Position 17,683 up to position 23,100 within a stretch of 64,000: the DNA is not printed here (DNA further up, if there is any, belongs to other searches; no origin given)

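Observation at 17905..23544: Second, 1680-aa RsbW-PAS2-GAFn-PP2C paralog followed directly by a stand-alone RsbW-like anti-sigma factor; no STAS partner in the window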

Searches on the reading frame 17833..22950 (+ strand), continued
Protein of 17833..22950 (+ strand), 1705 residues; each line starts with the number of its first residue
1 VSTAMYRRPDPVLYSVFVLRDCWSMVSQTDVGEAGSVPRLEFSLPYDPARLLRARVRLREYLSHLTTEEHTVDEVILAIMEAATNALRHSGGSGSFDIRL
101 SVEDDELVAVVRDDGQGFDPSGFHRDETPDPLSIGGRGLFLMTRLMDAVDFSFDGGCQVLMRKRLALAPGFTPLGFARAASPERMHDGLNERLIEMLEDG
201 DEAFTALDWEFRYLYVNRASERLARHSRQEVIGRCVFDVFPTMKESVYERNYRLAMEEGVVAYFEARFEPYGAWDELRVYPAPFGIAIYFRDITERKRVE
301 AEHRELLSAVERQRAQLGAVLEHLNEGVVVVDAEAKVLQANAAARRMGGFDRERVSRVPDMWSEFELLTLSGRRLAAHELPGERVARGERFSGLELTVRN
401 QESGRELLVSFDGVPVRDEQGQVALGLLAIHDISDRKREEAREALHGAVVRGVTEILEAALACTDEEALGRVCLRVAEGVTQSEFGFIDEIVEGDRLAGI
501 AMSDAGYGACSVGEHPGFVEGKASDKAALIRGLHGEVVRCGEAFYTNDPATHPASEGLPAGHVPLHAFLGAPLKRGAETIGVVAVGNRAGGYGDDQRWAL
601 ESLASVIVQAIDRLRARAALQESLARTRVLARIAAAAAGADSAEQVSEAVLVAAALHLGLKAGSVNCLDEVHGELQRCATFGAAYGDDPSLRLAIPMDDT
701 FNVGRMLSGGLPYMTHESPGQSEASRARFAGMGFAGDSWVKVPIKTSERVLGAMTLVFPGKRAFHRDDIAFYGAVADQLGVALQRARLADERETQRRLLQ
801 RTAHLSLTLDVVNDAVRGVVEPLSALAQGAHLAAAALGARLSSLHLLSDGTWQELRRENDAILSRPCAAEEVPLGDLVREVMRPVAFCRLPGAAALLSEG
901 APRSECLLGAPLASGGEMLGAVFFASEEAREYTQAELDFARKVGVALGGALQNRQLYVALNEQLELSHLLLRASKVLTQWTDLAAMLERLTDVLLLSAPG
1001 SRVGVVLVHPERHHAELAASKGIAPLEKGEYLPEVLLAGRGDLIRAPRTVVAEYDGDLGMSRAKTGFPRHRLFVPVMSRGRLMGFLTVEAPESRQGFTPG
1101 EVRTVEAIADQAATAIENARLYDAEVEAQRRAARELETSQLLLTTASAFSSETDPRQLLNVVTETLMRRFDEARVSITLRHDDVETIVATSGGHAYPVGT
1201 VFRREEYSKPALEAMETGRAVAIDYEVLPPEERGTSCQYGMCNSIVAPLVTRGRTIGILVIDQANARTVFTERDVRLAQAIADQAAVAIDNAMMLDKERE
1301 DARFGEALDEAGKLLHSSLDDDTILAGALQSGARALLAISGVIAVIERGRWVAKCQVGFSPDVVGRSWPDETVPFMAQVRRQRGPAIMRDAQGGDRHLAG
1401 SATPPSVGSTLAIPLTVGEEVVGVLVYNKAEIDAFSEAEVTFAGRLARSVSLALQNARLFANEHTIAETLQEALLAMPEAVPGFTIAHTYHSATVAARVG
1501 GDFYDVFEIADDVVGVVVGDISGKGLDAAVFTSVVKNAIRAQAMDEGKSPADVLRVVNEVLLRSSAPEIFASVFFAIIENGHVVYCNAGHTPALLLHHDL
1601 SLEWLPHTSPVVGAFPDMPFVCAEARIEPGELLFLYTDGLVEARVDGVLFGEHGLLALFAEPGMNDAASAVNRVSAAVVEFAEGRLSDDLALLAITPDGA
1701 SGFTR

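Call 18: find_encoding_contigs(protein=P0002, flank=10000, max_places=4)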
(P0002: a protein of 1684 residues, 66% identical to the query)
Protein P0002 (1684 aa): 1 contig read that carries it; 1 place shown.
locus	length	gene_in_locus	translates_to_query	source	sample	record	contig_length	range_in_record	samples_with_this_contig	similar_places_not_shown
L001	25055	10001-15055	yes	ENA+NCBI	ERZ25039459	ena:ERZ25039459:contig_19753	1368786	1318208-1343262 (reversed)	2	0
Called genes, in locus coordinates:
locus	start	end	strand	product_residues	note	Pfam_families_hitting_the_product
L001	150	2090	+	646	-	PF00930:DPPIV_N (faint), PF10647:Gmad1 (faint), PF26550:Tricorn_2nd (faint), PF26549:Tricorn_N, PF07676:PD40, PF26549:Tricorn_N, PF05448:AXE1 (weak), PF00326:Peptidase_S9, +1 more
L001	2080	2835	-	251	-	PF00731:AIRC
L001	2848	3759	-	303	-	PF10646:Germane, PF10648:Gmad2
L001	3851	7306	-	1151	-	PF13581:HATPase_c_2, PF08448:PAS_4, PF08448:PAS_4, PF01590:GAF, PF13185:GAF_2, PF13492:GAF_3, PF01590:GAF, PF13185:GAF_2, +7 more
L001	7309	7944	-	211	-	PF01488:Shikimate_DH (weak), PF03446:NAD_binding_2 (weak), PF03807:F420_oxidored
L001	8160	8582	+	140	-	PF04472:SepF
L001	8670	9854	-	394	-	PF01546:Peptidase_M20, PF07687:M20_dimer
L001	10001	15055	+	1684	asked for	PF13581:HATPase_c_2, PF08448:PAS_4, PF08448:PAS_4, PF13185:GAF_2, PF01590:GAF, PF13185:GAF_2, PF13185:GAF_2, PF13492:GAF_3, +14 more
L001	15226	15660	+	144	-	PF13581:HATPase_c_2, PF02518:HATPase_c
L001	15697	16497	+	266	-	PF00561:Abhydrolase_1, PF12146:Hydrolase_4 (weak), PF12697:Abhydrolase_6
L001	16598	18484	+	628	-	PF00456:Transketolase_N, PF13292:DXP_synthase_N (weak), PF02775:TPP_enzyme_C (weak), PF00676:E1_dh, PF02779:Transket_pyr, PF02780:Transketolase_C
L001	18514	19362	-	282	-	PF12146:Hydrolase_4, PF00561:Abhydrolase_1, PF12697:Abhydrolase_6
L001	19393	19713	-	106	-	-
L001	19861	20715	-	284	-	PF02735:Ku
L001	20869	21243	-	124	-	-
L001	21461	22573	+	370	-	PF03979:Sigma70_r1_1, PF00140:Sigma70_r1_2, PF04542:Sigma70_r2, PF04539:Sigma70_r3, PF04545:Sigma70_r4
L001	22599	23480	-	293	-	PF00892:EamA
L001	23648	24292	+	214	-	-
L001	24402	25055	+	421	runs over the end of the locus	PF04188:Mannosyl_trans2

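Call 19: find_encoding_contigs(protein=P0001, flank=10000, max_places=3)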
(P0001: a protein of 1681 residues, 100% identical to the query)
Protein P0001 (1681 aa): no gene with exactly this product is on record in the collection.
